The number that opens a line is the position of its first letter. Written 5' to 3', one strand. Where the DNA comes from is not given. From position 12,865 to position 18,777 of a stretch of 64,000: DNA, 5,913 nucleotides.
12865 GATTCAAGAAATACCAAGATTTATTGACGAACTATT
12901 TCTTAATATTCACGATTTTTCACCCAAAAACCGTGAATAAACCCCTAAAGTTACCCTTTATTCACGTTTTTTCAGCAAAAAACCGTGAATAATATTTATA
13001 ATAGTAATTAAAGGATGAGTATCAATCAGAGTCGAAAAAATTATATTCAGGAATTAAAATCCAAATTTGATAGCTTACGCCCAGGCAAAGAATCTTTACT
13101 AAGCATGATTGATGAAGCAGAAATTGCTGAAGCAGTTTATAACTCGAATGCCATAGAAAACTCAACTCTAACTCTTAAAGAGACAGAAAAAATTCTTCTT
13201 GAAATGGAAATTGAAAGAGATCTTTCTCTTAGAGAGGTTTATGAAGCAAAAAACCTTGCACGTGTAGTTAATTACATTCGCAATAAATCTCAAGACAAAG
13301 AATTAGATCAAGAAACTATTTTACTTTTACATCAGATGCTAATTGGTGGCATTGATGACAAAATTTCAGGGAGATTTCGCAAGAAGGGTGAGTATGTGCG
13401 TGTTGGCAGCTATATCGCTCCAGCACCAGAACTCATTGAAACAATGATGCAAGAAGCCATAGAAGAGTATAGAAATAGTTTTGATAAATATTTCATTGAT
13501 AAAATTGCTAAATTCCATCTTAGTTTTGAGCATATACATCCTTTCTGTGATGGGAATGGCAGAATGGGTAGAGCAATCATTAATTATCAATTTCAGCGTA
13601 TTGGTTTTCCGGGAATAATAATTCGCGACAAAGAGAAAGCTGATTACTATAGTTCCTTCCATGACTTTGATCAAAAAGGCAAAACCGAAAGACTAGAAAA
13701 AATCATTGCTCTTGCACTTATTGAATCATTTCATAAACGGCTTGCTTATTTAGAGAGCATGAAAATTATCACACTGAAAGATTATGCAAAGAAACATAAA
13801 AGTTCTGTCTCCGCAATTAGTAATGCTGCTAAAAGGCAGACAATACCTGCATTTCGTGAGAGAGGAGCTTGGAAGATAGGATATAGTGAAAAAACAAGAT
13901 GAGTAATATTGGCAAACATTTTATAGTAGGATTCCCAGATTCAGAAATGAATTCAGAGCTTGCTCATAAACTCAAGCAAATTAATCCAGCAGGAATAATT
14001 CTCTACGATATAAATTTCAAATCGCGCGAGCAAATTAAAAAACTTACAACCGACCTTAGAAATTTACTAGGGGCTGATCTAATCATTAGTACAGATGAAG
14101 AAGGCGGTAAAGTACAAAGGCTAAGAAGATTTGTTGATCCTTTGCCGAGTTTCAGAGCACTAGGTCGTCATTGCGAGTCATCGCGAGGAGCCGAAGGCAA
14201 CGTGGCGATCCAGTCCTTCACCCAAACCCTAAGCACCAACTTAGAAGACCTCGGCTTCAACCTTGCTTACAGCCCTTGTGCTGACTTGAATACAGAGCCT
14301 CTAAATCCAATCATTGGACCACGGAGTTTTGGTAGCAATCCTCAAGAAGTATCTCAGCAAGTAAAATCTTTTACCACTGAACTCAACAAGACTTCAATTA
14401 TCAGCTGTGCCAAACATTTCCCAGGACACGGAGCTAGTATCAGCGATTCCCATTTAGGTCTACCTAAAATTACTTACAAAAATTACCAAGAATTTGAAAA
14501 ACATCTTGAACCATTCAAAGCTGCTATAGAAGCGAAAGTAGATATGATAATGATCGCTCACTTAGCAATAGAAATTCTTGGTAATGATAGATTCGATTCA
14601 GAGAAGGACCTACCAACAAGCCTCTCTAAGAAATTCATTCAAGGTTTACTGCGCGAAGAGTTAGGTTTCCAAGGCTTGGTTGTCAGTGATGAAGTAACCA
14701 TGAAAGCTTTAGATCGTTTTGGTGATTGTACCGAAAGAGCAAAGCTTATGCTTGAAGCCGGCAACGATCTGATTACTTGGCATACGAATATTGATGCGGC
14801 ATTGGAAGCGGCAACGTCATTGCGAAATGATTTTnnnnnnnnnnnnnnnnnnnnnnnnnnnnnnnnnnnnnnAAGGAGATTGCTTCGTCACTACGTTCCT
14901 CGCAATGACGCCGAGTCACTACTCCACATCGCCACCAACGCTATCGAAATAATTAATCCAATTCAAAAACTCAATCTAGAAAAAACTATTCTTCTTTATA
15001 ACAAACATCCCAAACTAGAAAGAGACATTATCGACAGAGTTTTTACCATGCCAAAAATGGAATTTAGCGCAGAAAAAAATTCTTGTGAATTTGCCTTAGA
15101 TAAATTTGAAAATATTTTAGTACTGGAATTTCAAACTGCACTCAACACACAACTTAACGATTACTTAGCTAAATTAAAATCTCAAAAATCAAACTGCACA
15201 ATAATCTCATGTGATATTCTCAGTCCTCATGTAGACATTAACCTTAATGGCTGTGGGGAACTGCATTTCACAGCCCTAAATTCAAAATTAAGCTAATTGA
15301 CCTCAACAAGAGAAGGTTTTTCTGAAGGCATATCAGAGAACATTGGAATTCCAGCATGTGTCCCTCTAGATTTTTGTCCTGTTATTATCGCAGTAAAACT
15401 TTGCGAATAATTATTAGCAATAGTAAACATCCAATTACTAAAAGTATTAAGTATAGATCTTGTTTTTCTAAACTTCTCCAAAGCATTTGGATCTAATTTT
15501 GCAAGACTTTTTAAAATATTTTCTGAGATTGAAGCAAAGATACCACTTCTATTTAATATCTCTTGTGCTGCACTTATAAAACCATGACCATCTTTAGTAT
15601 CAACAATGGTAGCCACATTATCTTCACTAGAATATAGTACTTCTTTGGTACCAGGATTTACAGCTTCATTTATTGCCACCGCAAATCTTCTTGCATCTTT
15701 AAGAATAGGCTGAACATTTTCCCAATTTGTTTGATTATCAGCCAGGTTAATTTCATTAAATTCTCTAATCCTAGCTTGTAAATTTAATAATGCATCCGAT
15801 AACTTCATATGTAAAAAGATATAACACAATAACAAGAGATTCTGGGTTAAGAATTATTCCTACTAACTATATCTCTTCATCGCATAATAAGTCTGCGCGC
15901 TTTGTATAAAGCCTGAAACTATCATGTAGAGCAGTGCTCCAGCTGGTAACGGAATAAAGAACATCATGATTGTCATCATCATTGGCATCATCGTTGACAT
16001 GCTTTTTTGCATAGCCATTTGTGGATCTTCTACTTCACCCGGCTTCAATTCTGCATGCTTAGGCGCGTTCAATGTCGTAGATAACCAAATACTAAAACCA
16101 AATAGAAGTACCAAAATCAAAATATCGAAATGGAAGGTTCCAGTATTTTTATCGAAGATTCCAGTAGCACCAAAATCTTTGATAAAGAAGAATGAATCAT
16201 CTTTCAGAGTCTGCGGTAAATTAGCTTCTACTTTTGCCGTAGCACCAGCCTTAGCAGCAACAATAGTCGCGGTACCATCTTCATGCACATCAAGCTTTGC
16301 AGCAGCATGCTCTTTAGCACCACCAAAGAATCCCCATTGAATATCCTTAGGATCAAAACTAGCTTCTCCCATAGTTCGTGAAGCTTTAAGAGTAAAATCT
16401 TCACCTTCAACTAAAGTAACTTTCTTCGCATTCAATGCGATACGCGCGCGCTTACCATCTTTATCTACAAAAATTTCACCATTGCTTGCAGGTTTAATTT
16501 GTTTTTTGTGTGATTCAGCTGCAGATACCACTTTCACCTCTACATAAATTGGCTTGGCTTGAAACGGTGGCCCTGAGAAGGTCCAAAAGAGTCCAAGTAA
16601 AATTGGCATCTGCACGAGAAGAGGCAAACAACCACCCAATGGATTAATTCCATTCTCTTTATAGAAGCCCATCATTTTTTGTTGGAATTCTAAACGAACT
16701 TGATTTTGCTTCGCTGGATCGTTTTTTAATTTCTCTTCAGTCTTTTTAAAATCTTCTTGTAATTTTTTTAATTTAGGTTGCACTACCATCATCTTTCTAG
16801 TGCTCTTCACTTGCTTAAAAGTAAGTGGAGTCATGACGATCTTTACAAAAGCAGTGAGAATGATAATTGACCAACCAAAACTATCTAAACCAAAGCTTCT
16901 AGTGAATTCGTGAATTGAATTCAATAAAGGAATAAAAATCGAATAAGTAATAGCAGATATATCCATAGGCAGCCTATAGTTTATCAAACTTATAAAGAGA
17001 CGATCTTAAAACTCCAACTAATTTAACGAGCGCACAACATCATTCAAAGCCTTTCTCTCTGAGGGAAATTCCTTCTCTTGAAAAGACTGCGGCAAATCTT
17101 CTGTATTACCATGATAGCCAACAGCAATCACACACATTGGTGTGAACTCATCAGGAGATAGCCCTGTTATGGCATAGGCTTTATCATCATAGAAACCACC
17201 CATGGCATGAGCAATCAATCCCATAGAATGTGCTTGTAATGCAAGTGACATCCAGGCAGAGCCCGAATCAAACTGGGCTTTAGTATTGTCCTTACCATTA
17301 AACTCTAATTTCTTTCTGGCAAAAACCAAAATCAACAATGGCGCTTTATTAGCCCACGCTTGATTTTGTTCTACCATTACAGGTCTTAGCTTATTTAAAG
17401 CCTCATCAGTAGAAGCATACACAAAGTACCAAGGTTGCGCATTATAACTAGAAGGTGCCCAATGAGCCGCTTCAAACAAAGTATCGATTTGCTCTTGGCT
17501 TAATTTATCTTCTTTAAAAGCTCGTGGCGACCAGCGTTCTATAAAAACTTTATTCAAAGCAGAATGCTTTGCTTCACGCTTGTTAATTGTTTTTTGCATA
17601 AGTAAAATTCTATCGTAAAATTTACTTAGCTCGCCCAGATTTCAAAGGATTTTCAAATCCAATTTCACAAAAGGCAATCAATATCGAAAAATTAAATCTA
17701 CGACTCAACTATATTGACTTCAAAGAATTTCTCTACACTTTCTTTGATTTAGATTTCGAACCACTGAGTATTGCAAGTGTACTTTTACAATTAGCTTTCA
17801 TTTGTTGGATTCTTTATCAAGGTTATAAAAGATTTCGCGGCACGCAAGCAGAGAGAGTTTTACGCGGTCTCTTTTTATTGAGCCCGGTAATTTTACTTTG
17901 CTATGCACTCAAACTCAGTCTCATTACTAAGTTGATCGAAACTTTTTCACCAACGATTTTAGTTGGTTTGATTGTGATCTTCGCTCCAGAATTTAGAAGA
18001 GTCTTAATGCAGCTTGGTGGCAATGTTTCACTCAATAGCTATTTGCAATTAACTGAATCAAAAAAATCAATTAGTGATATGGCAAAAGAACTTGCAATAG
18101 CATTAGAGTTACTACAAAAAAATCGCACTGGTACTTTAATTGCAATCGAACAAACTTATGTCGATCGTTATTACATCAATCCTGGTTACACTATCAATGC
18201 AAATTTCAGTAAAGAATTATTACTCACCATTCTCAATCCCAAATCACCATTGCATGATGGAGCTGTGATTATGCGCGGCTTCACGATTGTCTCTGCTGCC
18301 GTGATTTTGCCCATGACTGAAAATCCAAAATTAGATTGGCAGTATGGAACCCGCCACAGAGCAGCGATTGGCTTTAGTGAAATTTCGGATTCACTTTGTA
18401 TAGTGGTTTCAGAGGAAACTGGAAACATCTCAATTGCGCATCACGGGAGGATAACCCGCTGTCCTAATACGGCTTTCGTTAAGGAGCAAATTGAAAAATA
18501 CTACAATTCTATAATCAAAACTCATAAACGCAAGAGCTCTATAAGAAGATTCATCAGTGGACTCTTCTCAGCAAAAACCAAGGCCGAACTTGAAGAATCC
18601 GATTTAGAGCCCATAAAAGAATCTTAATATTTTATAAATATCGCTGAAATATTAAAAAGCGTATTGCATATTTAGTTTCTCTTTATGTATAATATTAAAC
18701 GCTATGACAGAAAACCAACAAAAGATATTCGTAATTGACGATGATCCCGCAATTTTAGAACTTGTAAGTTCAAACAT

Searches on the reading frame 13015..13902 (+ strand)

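Call 57: search_protein_families(library=ncbifam, proteins=[window:13015-13902:+], max_evalue=0.00001)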
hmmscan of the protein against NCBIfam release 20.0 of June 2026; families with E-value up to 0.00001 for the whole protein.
window:13015-13902:+ (295 aa): 2 families
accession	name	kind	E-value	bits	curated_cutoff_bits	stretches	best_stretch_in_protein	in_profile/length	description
TIGR02613.1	mob_myst_B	hypoth_equivalog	1.7e-08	34.6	124.4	1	61-198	12-146/186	mobile mystery protein B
NF046030.1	ProtAdlyltaseSoFic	equivalog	1.5e-06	27.5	550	1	163-222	181-246/361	protein adenylyltransferase Fic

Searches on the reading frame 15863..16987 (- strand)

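Call 57: search_protein_families(library=ncbifam, proteins=[window:15863-16987:-], max_evalue=0.00001)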
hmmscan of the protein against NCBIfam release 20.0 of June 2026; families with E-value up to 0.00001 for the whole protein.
window:15863-16987:- (374 aa): 19 families
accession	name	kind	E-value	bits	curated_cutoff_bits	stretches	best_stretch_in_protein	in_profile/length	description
NF002734.0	PRK02654.1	equivalog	6.2e-60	203.1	324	1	10-371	5-341/384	membrane protein insertase YidC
TIGR03592.1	yidC_oxa1_cterm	subfamily_domain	1.5e-47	162.2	84.3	1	36-371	1-191/191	membrane protein insertase YidC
NF002352.0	PRK01318.1-3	equivalog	7.7e-34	117.7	447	1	13-136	354-457/562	membrane protein insertase YidC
NF002350.0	PRK01315.1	equivalog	3.8e-31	108.4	282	1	32-137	38-128/329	membrane protein insertase YidC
NF002803.0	PRK02944.1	equivalog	1.4e-29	103.3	377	1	18-135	41-147/255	YidC family membrane integrase SpoIIIJ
NF002351.0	PRK01318.1-1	equivalog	1.1e-28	100.2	740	1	24-139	341-441/545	membrane protein insertase YidC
NF002356.0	PRK01318.2-3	equivalog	4e-27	94.8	460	1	11-137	352-461/627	membrane protein insertase YidC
NF002353.0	PRK01318.1-4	equivalog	9.8e-27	93.8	365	1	16-134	358-460/596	membrane protein insertase YidC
NF002357.0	PRK01318.2-4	equivalog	1.2e-26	93.6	479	1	35-134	333-418/532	membrane protein insertase YidC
NF002687.0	PRK02463.1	equivalog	1.2e-23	83.4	425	1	17-135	41-155/307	membrane protein insertase YidC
NF002355.0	PRK01318.2-2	equivalog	1.7e-20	73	891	1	36-137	396-483/602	membrane protein insertase YidC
NF002168.0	PRK01001.1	equivalog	2.1e-20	72.7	670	1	25-134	565-659/795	membrane protein insertase YidC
NF002359.0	PRK01318.2-6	equivalog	5.5e-20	71.2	600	1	15-137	364-466/624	membrane protein insertase YidC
NF002358.0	PRK01318.2-5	equivalog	5.7e-20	71.6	605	1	34-134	338-424/545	membrane protein insertase YidC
NF002354.0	PRK01318.2-1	equivalog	5.8e-20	71.3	1094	1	35-134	351-436/548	membrane protein insertase YidC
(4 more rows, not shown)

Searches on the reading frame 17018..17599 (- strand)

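Call 57: search_protein_families(library=ncbifam, proteins=[window:17018-17599:-], max_evalue=0.00001)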
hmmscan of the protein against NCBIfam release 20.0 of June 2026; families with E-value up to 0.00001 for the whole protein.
window:17018-17599:- (193 aa): 4 families
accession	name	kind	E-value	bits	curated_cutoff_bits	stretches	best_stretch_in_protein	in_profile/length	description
NF003768.0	PRK05365.1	equivalog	9.6e-18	64.4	152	1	7-93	6-92/200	malonic semialdehyde reductase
NF008275.0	PRK11053.1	equivalog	5.4e-13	48.9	227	1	17-76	5-65/217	oxygen-insensitive NAD(P)H nitroreductase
TIGR02476.1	BluB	equivalog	7.2e-09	35.3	150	1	9-83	3-77/205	5,6-dimethylbenzimidazole synthase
NF047509.1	Rv3131_FMN_oxido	subfamily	4.6e-06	26.3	199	0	41-64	2-25/319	Acg family FMN-binding oxidoreductase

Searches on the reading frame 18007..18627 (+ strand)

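Call 57: search_protein_families(library=ncbifam, proteins=[window:18007-18627:+], max_evalue=0.00001)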
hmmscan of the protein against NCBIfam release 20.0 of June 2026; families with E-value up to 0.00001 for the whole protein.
window:18007-18627:+ (206 aa): 4 families
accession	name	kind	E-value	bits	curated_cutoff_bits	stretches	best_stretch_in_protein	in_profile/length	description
TIGR00159.1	TIGR00159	equivalog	8.8e-50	169.4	188.8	1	8-166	93-250/254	diadenylate cyclase CdaA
NF038327.1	c-di-AMP_CdaM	exception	6.3e-40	136.8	225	1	17-167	41-194/196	diadenylate cyclase CdaM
NF038328.1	c-di-AMP_CdaS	exception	2.2e-38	131.8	225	1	22-149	60-187/191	sporulation-specific diadenylate cyclase CdaS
NF010009.0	PRK13482.1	equivalog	1.8e-07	30.7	201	1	28-148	21-137/357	DNA integrity scanning diadenylate cyclase DisA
